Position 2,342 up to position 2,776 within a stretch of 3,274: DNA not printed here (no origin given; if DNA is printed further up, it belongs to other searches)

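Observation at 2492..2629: Unlisted 45-codon ORF with its own SD and terminator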

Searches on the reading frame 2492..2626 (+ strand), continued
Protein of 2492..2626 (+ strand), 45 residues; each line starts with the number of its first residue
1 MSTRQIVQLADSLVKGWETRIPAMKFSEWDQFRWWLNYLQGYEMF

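Call 25: profile_search(protein=window:2492-2626:+)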
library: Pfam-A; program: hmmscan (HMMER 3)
A. the first sequence (45 residues): domains with independent E <= 10: 0; with E <= 0.001: 0
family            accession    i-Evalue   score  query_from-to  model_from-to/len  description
(no Pfam family matches the first sequence, even at E <= 10)

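Call 30: search_solved_structures(query=A1, max_evalue=10)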
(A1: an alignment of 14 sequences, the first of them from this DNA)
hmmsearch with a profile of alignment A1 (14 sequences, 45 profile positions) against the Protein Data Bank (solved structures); distinct sequences matched with E-value up to 10: 3.
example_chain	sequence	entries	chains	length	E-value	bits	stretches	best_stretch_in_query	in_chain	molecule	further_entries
3mn7_S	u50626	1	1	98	0.55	13.2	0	8-20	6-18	Spire DDD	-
9bh5_CC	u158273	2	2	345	1.4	11.9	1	11-32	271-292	Large ribosomal subunit protein uL4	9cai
4iv6_A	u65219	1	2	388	1.4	11.9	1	2-25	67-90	Acyl-CoA dehydrogenase FadE3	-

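Call 41: search_protein_representatives(alignment_id=A1)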
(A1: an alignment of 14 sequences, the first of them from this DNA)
Query: 14 sequences, 45 profile positions. Proteins with E-value up to 0.001 (for the whole library): 29; up to 1e-10: 8; up to 1e-30: 0. The best 29 are listed.
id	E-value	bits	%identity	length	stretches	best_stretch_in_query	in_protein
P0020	1.4e-24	101.5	-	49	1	1-45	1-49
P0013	2.2e-24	100.9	-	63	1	1-41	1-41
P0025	1.2e-18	82.5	-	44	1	1-44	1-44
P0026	6.8e-16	73.7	-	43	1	4-44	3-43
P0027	2.1e-14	69.0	-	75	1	1-39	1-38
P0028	1.6e-12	63.0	-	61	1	1-37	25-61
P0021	4.6e-12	61.5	-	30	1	1-30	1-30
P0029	6.0e-11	57.9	-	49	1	9-44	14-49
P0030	1.2e-10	57.0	-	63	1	1-40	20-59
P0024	1.8e-10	56.4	-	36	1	1-28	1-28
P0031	4.8e-10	55.0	-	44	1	1-40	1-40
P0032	2.0e-09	53.1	-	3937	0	-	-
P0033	2.6e-09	52.7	-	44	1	1-41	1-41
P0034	2.7e-09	52.6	-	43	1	1-43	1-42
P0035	3.2e-09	52.4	-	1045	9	3-21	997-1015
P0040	2.3e-05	40.0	-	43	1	3-44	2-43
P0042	6.9e-05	38.5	-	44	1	1-38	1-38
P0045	1.9e-04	37.1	-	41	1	1-40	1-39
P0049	8.5e-04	35.0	-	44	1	1-33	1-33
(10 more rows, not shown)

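Call 42: predict_structure(alignment_id=A1)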
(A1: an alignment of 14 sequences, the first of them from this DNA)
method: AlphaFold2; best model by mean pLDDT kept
length: 45 residues; sequences in the alignment: 14
mean_pLDDT: 91.2   pTM: 0.68
mean pLDDT of the five models: 91.2, 91.0, 89.8, 89.2, 89.2
residues with pLDDT >= 90: 36; 70-90: 7; 50-70: 2; < 50: 0
segments of 3 or more residues with pLDDT < 50: none
pLDDT, mean of each block of 10 residues (from residue 1): 93 92 93 94 75
secondary structure, 60 per line:
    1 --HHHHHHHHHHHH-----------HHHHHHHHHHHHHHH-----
elements in order: H3-14 H26-40

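Call 46: find_encoding_contigs(protein=P0025, flank=4000, max_places=2)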
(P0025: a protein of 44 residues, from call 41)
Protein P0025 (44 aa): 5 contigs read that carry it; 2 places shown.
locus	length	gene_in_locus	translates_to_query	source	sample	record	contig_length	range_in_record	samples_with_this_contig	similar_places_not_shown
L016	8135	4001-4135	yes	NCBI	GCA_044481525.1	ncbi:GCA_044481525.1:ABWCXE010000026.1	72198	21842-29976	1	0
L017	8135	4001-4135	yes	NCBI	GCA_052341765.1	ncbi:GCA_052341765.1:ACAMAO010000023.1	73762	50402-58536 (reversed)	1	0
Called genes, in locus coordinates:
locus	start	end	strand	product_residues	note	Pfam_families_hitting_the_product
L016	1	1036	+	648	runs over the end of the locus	PF02195:ParB_N, PF17762:HTH_ParB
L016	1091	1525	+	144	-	PF06290:PsiB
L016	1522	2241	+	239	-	PF06952:PsiA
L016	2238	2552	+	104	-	-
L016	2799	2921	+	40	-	PF01848:HOK_GEF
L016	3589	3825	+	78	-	-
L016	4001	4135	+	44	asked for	-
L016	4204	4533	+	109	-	-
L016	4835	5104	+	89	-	-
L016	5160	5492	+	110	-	-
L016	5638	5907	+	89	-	-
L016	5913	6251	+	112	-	-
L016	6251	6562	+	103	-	PF15731:MqsA_antitoxin, PF01381:HTH_3 (weak)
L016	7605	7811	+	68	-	-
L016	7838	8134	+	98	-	-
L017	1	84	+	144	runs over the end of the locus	PF06290:PsiB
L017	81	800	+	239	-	PF06952:PsiA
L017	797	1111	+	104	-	-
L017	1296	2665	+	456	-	PF13384:HTH_23 (faint), PF13518:HTH_28, PF13551:HTH_29 (faint), PF13518:HTH_28, PF13276:HTH_21, PF00665:rve, PF13683:rve_3, PF13333:rve_2, +1 more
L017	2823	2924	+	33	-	PF01848:HOK_GEF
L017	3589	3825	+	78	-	-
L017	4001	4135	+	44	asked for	-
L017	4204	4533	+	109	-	-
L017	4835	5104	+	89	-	-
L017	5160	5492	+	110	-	-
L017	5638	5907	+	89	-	-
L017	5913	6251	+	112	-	-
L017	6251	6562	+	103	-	PF15731:MqsA_antitoxin, PF01381:HTH_3 (weak)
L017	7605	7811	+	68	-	-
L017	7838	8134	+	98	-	-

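Call 47: find_encoding_contigs(protein=P0026, flank=4000, max_places=2)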
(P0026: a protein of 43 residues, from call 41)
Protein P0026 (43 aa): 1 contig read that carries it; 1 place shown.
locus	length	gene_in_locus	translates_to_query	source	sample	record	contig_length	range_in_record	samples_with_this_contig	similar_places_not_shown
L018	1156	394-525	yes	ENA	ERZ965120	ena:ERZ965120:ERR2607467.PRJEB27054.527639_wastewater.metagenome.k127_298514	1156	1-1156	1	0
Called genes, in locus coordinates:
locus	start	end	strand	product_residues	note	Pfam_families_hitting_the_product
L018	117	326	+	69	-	-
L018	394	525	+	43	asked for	-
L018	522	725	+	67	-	-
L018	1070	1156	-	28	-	?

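Call 48: find_encoding_contigs(protein=P0031, flank=4000, max_places=2)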
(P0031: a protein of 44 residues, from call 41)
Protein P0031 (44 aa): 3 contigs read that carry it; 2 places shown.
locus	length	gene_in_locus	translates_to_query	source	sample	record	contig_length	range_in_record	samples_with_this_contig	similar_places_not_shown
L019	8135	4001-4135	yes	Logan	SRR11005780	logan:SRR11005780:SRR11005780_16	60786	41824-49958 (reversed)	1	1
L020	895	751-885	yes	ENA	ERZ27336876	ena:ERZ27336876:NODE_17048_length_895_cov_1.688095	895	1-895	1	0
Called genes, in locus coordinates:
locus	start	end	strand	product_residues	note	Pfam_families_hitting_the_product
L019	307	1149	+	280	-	PF01656:CbiA, PF09140:MipZ (faint), PF10609:ParA (faint), PF13614:AAA_31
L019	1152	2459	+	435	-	PF02195:ParB_N, PF17762:HTH_ParB, PF08535:KorB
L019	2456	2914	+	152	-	-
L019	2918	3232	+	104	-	-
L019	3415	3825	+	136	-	-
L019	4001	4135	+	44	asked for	-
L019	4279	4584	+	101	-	-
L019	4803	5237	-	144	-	PF00436:SSB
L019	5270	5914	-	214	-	-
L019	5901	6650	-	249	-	-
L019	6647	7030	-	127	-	-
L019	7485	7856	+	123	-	PF21983:NikA-like (weak)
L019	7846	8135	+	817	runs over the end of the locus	PF18821:LPD7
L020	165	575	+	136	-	-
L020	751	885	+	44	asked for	-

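Call 49: find_encoding_contigs(protein=P0034, flank=4000, max_places=2)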
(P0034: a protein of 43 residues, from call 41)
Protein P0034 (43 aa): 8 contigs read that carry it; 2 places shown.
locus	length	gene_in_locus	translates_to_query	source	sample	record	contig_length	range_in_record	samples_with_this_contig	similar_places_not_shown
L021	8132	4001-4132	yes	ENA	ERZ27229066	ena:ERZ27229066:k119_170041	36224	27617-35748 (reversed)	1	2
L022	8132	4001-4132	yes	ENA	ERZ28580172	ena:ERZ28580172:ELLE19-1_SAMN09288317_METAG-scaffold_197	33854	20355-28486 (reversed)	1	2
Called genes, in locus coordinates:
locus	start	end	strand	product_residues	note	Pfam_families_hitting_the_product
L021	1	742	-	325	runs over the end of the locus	PF10134:RPA, PF07042:TrfA (weak)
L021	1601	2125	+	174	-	PF00226:DnaJ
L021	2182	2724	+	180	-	-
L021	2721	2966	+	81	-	-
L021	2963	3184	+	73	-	PF13560:HTH_31 (weak)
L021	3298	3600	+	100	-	-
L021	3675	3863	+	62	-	-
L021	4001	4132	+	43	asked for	-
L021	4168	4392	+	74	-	-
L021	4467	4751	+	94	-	PF21716:dnstrm_HI1420, PF01381:HTH_3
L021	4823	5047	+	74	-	PF19807:DUF6290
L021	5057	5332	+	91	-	PF05016:ParE_toxin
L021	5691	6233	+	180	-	-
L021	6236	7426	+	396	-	PF03432:Relaxase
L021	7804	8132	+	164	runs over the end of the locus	PF02357:NusG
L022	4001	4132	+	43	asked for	-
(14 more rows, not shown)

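Call 50: find_encoding_contigs(protein=P0029, flank=4000, max_places=1)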
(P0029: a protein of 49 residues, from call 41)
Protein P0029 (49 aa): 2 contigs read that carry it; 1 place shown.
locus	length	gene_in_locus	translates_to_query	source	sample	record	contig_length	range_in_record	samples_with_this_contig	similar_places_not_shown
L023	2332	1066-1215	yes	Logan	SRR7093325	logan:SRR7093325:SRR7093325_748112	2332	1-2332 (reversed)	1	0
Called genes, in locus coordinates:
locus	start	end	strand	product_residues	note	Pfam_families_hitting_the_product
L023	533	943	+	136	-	-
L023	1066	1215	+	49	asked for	-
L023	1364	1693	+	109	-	-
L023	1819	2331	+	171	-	?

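Call 51: find_encoding_contigs(protein=P0033, flank=4000, max_places=1)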
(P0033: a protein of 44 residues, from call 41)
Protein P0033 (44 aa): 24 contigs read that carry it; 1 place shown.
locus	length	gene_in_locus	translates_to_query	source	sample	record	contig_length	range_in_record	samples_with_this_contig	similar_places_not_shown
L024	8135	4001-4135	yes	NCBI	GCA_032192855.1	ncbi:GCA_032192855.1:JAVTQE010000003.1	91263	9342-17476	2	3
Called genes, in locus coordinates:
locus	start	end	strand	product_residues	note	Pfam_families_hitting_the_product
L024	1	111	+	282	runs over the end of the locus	PF13708:DUF4942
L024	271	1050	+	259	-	-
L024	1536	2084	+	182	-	-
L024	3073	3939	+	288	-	PF18850:LPD30 (weak), PF18847:LPD29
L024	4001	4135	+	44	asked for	-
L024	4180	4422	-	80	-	-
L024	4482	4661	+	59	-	-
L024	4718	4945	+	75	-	-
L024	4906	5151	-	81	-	-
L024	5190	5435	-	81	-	-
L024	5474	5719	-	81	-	-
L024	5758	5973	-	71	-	-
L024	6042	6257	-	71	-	-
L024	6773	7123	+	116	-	-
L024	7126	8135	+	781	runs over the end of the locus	PF10412:TrwB_AAD_bind, PF02534:T4SS-DNA_transf, PF12696:TraG-D_C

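Call 52: find_encoding_contigs(protein=P0040, flank=4000, max_places=1)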
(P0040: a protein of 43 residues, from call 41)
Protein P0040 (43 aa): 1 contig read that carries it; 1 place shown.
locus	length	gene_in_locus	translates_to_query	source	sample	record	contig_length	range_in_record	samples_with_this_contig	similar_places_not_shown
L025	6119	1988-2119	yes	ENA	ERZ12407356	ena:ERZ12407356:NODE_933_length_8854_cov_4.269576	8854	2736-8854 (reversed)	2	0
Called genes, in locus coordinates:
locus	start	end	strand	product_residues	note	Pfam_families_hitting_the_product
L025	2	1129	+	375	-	?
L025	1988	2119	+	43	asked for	-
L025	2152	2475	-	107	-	-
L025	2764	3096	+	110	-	PF21983:NikA-like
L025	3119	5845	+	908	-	PF03432:Relaxase, PF22863:TraI_middle (weak)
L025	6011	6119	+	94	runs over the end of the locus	PF08681:TacA1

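Call 53: find_encoding_contigs(protein=P0042, flank=4000, max_places=1)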
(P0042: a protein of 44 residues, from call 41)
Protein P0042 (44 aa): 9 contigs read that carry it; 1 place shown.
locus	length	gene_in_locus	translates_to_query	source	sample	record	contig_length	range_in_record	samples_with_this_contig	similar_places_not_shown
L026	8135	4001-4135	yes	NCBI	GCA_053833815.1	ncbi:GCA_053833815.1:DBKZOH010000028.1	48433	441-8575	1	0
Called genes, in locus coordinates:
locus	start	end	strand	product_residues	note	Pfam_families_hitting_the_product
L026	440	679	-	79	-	-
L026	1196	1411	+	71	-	-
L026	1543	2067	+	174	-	PF00226:DnaJ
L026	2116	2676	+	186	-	-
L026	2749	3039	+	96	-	-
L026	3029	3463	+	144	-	-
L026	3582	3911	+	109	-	-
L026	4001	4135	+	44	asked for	-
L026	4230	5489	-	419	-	PF00817:IMS, PF11798:IMS_HHH (faint), PF11799:IMS_C, PF13438:DUF4113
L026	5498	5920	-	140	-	PF00717:Peptidase_S24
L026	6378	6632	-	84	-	-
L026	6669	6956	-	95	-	-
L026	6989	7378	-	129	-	PF02661:Fic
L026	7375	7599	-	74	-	PF02604:PhdYeFM_antitox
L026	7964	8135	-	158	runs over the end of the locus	PF00565:SNase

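Call 54: find_encoding_contigs(protein=P0045, flank=4000, max_places=1)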
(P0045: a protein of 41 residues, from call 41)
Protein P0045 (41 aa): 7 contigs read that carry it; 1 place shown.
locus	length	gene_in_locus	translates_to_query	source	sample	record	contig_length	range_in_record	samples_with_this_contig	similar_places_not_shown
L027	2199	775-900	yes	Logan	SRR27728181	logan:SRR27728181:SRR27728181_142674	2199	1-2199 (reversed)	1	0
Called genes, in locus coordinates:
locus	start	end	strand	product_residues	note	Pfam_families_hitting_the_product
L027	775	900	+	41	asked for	-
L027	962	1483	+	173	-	PF00226:DnaJ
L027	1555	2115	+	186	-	-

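Call 55: find_encoding_contigs(protein=P0049, flank=4000, max_places=1)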
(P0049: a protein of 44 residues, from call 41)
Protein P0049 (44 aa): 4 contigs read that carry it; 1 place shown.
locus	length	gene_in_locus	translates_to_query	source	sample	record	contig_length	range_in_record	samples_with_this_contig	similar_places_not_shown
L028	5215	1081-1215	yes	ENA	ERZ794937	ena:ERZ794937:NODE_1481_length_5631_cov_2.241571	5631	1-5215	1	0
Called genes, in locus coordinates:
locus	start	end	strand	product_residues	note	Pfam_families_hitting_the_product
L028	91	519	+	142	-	-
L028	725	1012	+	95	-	-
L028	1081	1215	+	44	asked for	-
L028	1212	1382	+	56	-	-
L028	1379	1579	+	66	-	-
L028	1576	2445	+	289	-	PF00589:Phage_integrase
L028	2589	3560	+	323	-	-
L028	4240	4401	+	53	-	-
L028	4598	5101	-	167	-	-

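Call 57: fold_search(model_id=the predicted structure, library=pdb)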
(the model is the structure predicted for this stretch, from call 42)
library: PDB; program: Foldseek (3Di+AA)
matches with E <= 10: 23; with E <= 0.001: 0
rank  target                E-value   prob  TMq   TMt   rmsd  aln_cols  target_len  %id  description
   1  1avv                  3.6e+00  0.11  0.44  0.24   9.9        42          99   21  HIV-1 NEF PROTEIN, UNLIGANDED CORE DOMAIN (released 1998-03-25)
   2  3anw_A                3.9e+00  0.38  0.65  0.18   1.9        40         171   28  A protein complex essential initiation of DNA replication (released 2011-07-27)
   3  9dnl_B                4.1e+00  0.06  0.30  0.09   9.5        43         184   26  Apo crystal structure of RamR variant R2.2 (released 2026-04-08)
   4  3iqb                  4.4e+00  0.09  0.43  0.12   8.3        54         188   15  Tt I75F/L144F H-NOX (released 2010-01-19)
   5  3k10                  4.7e+00  0.06  0.32  0.10   9.4        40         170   25  Crystal structure of telomere capping protein Stn1 from Saccharomyces cerevisiae (released 2009-10-27)
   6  3m0b                  5.1e+00  0.08  0.44  0.13   7.6        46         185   15  Ru-Porphyrin Protein Scaffolds for Sensing O2 (released 2010-04-14)
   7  1u55_B                5.4e+00  0.09  0.44  0.13   8.0        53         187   15  Crystal structure of an oxygen binding H-NOX domain related to soluble guanylate cyclases (oxygen complex) (released 2004-08-31)
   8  3tf0_A                5.8e+00  0.08  0.43  0.13   5.7        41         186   20  Crystal structure of an H-NOX protein from T. tengcongensis (released 2011-11-09)
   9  4fdk_A                5.8e+00  0.08  0.43  0.13   7.1        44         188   16  F78L Tt H-NOX (released 2013-08-28)
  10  4emz_C                5.8e+00  0.07  0.40  0.17   9.6        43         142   21  HIV-1 Nef in complex with MHC-I cytoplasmic domain and Mu1 adaptin subunit of AP1 adaptor (second domain) (released 2012-06-20)
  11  6cww_A                7.1e+00  0.06  0.43  0.12   8.7        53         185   15  Cs H-NOX mutant with unnatural amino acid 4-cyano-L-phenylalanine at site 5 (released 2018-05-16)
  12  5n6y_F                7.6e+00  0.07  0.43  0.24   3.2        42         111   12  Azotobacter vinelandii vanadium nitrogenase (released 2017-07-26)
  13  3nvr_A                7.6e+00  0.06  0.44  0.13   7.7        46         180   15  Modulating Heme Redox Potential Through Protein-Induced Porphyrin Distortion (released 2010-09-08)
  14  8q7n_A                8.1e+00  0.10  0.49  0.02   3.2        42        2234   10  cryo-EM structure of the human spliceosomal B complex protomer (tri-snRNP core region) (released 2024-01-24)
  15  1x6v_A                8.1e+00  0.06  0.41  0.06   5.8        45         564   16  The crystal structure of human 3'-phosphoadenosine-5'-phosphosulfate synthetase 1 (released 2005-03-22)
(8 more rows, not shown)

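Call 80: search_protein_families(proteins=[window:2492-2626:+], library=padloc, max_evalue=0.1)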
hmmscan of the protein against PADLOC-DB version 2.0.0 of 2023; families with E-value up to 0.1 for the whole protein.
seq(45 aa): 0 families

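Call 88: search_dna_similar(query=window:2492-2626:+, collection=phages, mode=protein, max_evalue=1, max_rows=15)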
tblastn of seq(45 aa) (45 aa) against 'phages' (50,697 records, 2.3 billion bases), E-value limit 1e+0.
No match.

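Call 91: fold_search(model_id=the predicted structure, library=afdb50)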
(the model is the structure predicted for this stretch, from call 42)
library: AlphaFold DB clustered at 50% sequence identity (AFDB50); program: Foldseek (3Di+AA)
matches with E <= 10: 63; with E <= 0.001: 2
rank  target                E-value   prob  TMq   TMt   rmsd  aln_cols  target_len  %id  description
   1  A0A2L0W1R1            3.4e-05  1.00  0.95  0.95   1.3        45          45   89  Uncharacterized protein [Citrobacter freundii]
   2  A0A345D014            2.6e-04  1.00  0.89  0.66   2.7        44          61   64  Uncharacterized protein [Erwinia tracheiphila]
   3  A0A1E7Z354            1.4e-03  1.00  0.88  0.62   0.5        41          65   61  Uncharacterized protein [Candidatus Erwinia dacicola]
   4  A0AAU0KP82            7.2e-02  1.00  0.88  0.28   0.5        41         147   58  Uncharacterized protein
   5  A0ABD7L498            2.3e-01  0.99  0.54  0.55   3.8        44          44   39  Integrase [Enterobacter hormaechei]
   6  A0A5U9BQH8            3.0e-01  1.00  0.88  0.60   0.6        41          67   27  Uncharacterized protein [Salmonella enterica subsp. enterica serovar Saintpaul]
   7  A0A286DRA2            5.2e-01  0.99  0.63  0.41   1.9        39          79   28  Succinate dehydrogenase flavoprotein subunit [Candidatus Pantoea floridensis]
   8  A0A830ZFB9            6.3e-01  0.96  0.59  0.46   2.2        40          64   28  Succinate dehydrogenase flavoprotein subunit [Kosakonia cowanii JCM 10956 = DSM 18146]
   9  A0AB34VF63            1.1e+00  0.90  0.57  0.54   3.7        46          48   28  Succinate dehydrogenase flavoprotein subunit [Pantoea stewartii]
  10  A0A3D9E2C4            1.8e+00  0.95  0.63  0.55   2.3        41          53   22  Uncharacterized protein [Kushneria indalinina DSM 14324]
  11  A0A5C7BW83            2.0e+00  0.77  0.52  0.55   2.3        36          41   28  Succinate dehydrogenase flavoprotein subunit [Serratia marcescens]
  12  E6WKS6                2.2e+00  0.90  0.64  0.60   2.4        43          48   26  Succinate dehydrogenase flavoprotein subunit
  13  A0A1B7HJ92            2.3e+00  0.84  0.65  0.39   4.7        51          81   24  Uncharacterized protein [Buttiauxella gaviniae ATCC 51604]
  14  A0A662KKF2            2.6e+00  0.97  0.72  0.23   1.2        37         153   30  DNA replication complex GINS family protein (Fragment)
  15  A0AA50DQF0            2.8e+00  0.69  0.56  0.49   2.7        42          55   31  Uncharacterized protein [Erwinia pyri]
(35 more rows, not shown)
